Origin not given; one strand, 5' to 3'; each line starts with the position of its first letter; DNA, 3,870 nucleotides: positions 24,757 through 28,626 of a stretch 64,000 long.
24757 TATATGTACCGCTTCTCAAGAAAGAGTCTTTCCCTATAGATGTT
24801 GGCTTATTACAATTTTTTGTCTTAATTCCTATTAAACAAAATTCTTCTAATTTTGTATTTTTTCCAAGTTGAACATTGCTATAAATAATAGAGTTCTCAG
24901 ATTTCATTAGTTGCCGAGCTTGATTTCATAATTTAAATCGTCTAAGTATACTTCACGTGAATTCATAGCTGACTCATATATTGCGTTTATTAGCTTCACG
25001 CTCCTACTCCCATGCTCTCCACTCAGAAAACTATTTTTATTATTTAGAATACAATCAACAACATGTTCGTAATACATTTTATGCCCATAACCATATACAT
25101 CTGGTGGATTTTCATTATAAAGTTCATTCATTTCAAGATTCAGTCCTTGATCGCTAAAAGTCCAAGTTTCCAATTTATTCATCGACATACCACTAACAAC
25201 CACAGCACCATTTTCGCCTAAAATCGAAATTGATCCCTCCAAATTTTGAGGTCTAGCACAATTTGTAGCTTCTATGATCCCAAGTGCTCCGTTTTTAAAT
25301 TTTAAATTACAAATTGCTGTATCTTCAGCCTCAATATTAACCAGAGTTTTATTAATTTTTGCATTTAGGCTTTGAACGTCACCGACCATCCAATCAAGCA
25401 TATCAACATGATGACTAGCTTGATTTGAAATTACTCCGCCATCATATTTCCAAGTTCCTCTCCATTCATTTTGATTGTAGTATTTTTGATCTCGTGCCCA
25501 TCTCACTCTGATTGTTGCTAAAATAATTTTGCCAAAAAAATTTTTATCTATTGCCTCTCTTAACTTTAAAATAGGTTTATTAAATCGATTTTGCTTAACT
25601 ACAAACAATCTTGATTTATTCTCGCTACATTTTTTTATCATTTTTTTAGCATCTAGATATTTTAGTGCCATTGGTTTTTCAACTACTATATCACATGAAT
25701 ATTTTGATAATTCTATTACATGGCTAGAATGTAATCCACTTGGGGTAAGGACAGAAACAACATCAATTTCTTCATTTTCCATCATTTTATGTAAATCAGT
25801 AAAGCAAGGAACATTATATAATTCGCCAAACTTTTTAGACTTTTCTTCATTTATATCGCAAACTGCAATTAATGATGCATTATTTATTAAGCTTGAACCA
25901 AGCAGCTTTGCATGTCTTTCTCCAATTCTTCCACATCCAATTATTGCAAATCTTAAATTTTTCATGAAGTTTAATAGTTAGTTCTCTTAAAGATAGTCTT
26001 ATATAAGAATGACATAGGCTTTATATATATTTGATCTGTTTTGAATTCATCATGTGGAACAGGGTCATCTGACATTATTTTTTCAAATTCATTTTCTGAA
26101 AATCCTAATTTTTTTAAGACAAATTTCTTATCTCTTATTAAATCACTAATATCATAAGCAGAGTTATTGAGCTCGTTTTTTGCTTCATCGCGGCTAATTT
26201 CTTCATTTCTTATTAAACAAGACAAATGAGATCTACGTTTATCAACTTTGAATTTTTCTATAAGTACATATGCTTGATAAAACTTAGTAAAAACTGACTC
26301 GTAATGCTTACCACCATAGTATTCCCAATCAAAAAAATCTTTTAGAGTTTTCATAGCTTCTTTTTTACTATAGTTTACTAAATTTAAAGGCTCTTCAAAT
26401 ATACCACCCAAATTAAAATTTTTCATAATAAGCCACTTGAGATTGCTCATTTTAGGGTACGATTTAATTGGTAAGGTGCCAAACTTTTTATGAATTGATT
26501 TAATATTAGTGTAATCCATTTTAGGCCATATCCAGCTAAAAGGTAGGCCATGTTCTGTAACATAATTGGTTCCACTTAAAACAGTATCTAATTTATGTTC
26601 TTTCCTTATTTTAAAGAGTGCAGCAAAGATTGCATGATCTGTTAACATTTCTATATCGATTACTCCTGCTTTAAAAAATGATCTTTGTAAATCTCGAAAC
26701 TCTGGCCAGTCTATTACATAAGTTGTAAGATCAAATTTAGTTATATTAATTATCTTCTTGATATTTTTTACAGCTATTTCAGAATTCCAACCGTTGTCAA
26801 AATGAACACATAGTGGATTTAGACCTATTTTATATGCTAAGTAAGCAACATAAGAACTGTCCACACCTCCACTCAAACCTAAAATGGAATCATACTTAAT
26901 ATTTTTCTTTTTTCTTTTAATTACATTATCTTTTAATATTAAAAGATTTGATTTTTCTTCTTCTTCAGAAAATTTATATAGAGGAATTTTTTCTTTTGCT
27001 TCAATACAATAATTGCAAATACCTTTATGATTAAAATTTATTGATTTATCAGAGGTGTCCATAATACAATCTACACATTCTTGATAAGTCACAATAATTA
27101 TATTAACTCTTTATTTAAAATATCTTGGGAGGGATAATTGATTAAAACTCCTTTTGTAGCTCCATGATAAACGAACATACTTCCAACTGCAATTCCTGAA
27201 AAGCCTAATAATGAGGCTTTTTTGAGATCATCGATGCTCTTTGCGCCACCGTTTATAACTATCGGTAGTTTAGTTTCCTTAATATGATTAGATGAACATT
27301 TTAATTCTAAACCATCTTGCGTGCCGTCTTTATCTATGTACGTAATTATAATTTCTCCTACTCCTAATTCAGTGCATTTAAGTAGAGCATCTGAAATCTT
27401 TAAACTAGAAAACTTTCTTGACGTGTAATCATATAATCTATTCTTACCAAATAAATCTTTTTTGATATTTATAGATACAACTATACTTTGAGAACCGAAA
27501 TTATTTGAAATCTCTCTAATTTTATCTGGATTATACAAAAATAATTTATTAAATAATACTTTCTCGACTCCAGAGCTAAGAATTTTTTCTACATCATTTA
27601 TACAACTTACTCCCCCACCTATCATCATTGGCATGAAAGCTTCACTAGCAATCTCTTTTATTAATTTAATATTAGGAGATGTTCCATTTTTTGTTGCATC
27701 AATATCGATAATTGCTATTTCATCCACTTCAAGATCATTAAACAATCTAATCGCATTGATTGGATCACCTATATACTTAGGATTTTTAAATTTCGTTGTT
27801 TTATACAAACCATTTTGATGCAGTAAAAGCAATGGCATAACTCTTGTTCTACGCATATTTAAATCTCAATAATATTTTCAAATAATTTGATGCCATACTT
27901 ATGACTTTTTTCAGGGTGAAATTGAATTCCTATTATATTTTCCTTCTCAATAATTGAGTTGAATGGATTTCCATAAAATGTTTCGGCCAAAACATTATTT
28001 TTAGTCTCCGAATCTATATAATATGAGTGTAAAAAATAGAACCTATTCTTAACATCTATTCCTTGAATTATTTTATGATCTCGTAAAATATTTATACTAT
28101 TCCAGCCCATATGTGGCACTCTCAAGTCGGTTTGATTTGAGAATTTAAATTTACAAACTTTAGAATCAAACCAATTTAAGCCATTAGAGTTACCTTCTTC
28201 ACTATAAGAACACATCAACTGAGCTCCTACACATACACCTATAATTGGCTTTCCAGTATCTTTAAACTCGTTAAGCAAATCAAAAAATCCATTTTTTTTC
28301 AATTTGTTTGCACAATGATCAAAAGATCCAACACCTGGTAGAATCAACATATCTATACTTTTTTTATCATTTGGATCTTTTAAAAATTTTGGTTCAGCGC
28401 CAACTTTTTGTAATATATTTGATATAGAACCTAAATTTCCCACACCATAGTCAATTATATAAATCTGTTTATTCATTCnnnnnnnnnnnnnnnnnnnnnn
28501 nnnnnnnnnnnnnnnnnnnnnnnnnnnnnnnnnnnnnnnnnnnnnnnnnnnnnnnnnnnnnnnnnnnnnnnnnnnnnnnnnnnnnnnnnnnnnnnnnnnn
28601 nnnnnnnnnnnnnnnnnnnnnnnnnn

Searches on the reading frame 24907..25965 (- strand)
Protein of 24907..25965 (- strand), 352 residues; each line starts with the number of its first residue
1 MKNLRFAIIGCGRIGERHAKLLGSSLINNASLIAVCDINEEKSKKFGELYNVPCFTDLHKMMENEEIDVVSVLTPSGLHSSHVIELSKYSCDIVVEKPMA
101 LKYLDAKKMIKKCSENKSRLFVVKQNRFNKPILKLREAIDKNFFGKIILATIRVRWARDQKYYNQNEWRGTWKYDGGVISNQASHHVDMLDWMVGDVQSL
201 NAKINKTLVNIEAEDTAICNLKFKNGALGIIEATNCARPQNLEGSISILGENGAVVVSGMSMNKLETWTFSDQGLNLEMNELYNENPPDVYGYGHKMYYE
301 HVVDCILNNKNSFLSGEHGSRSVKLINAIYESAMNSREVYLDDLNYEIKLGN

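Call 5: search_protein_families(library=pfam, proteins=[window:24907-25965:-], max_evalue=0.01)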
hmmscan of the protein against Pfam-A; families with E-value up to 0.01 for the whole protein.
window:24907-25965:- (352 aa): 5 families
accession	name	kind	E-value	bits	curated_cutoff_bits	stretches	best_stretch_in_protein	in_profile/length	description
PF02894.22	GFO_IDH_MocA_C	-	6.2e-30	105.1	22.9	1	136-339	1-216/218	Oxidoreductase family, C-terminal alpha/beta domain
PF01408.29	GFO_IDH_MocA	-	8.8e-28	97.9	24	1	4-122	1-118/120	Oxidoreductase family, NAD-binding Rossmann fold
PF22725.1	GFO_IDH_MocA_C3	-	2.6e-25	89.2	27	1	133-255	2-123/124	GFO/IDH/MocA C-terminal domain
PF03447.22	NAD_binding_3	-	0.00012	23.3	24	1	10-103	1-95/116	Homoserine dehydrogenase, NAD binding domain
PF19051.5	GFO_IDH_MocA_C2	-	0.0028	17.6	23.3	0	165-204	72-111/254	Oxidoreductase family, C-terminal alpha/beta domain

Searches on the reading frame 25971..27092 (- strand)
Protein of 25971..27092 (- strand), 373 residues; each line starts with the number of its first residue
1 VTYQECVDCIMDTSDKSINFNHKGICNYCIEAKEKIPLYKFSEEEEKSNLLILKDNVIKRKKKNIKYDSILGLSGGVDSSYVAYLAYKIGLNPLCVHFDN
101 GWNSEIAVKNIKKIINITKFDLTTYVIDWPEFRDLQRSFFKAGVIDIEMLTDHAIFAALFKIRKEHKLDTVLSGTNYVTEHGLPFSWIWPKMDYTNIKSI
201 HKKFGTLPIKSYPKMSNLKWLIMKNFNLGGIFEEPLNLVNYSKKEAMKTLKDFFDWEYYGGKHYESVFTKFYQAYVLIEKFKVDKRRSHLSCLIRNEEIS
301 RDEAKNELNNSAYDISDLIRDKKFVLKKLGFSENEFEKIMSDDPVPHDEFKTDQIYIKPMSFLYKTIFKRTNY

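Call 5: search_protein_families(library=pfam, proteins=[window:25971-27092:-], max_evalue=0.01)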
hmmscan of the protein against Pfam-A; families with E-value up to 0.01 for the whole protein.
window:25971-27092:- (373 aa): 4 families
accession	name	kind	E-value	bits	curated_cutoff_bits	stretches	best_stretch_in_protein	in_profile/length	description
PF02540.23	NAD_synthase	-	5.4e-05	22.9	21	1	63-114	15-68/242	NAD synthase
PF06508.19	QueC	-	0.00084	19.3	22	1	70-147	3-78/210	Queuosine biosynthesis protein QueC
PF02568.20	ThiI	-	0.0013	18.8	20.5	1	70-118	7-56/197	Thiamine biosynthesis protein (ThiI)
PF03054.22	tRNA_Me_trans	-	0.0073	16.4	20.6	0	71-112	5-45/202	tRNA methyl transferase HUP domain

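Call 13: search_protein_families(library=ncbifam, proteins=[window:25971-27092:-], max_evalue=0.001)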
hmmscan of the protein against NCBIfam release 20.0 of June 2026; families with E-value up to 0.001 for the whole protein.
window:25971-27092:- (373 aa): 7 families
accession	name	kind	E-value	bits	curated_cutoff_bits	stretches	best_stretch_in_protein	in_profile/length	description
TIGR03573.1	WbuX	subfamily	3e-69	234.1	203.2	1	5-340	3-343/344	N-acetyl sugar amidotransferase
TIGR00884.1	guaA_Cterm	equivalog_domain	2.5e-05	23.7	338.75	1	56-128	5-78/310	glutamine-hydrolyzing GMP synthase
NF000848.1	PRK00074.1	equivalog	5e-05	22.1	400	1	54-116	200-265/512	glutamine-hydrolyzing GMP synthase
TIGR00552.1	nadE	equivalog_domain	0.0001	21.6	63.65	1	63-91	19-47/251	NAD(+) synthase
NF010587.0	PRK13980.1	equivalog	0.00015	21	255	1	57-127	22-94/267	NAD+ synthase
TIGR00268.2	TIGR00268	equivalog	0.00037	19.9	150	1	70-176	17-120/259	ATP-dependent sacrificial sulfur transferase LarE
TIGR00342.1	TIGR00342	equivalog_domain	0.00077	18.6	264.5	0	73-127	179-238/373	tRNA uracil 4-sulfurtransferase ThiI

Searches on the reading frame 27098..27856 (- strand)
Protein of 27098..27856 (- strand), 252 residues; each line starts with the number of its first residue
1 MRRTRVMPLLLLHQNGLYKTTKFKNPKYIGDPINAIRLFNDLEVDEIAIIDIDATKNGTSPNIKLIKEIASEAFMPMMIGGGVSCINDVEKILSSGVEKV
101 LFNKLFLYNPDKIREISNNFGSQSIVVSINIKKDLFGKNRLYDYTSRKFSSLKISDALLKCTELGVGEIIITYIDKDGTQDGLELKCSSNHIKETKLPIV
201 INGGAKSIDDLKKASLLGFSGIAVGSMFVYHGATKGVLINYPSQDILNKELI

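Call 5: search_protein_families(library=pfam, proteins=[window:27098-27856:-], max_evalue=0.01)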
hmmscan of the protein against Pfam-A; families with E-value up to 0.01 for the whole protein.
window:27098-27856:- (252 aa): 4 families
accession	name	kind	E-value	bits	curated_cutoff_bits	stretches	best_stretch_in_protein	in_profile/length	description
PF00977.27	His_biosynth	-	7.8e-51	173.2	23.6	1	17-232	16-225/228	Histidine biosynthesis protein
PF01070.24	FMN_dh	-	0.00097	18.7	24.9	0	195-236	272-313/350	FMN-dependent dehydrogenase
PF00478.31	IMPDH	-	0.00098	18.7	25.6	0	187-232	198-243/345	IMP dehydrogenase / GMP reductase domain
PF02581.23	TMP-TENI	-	0.0041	16.9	27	0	163-226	118-178/180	Thiamine monophosphate synthase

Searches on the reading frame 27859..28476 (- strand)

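Call 5: search_protein_families(library=pfam, proteins=[window:27859-28476:-], max_evalue=0.01)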
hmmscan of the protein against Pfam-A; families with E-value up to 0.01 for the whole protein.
window:27859-28476:- (205 aa): 4 families
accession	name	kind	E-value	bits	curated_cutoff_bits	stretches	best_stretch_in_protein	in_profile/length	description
PF00117.34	GATase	-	1e-19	71.4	22.8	1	7-198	2-182/190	Glutamine amidotransferase class-I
PF01174.25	SNO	-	7.3e-11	42.7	27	1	20-193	13-174/188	SNO glutamine amidotransferase family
PF07685.20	GATase_3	-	4.9e-07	30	27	1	37-105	36-113/196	CobB/CobQ-like glutamine amidotransferase domain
PF07722.19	Peptidase_C26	-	0.00032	21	20.5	0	66-88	96-118/219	Peptidase C26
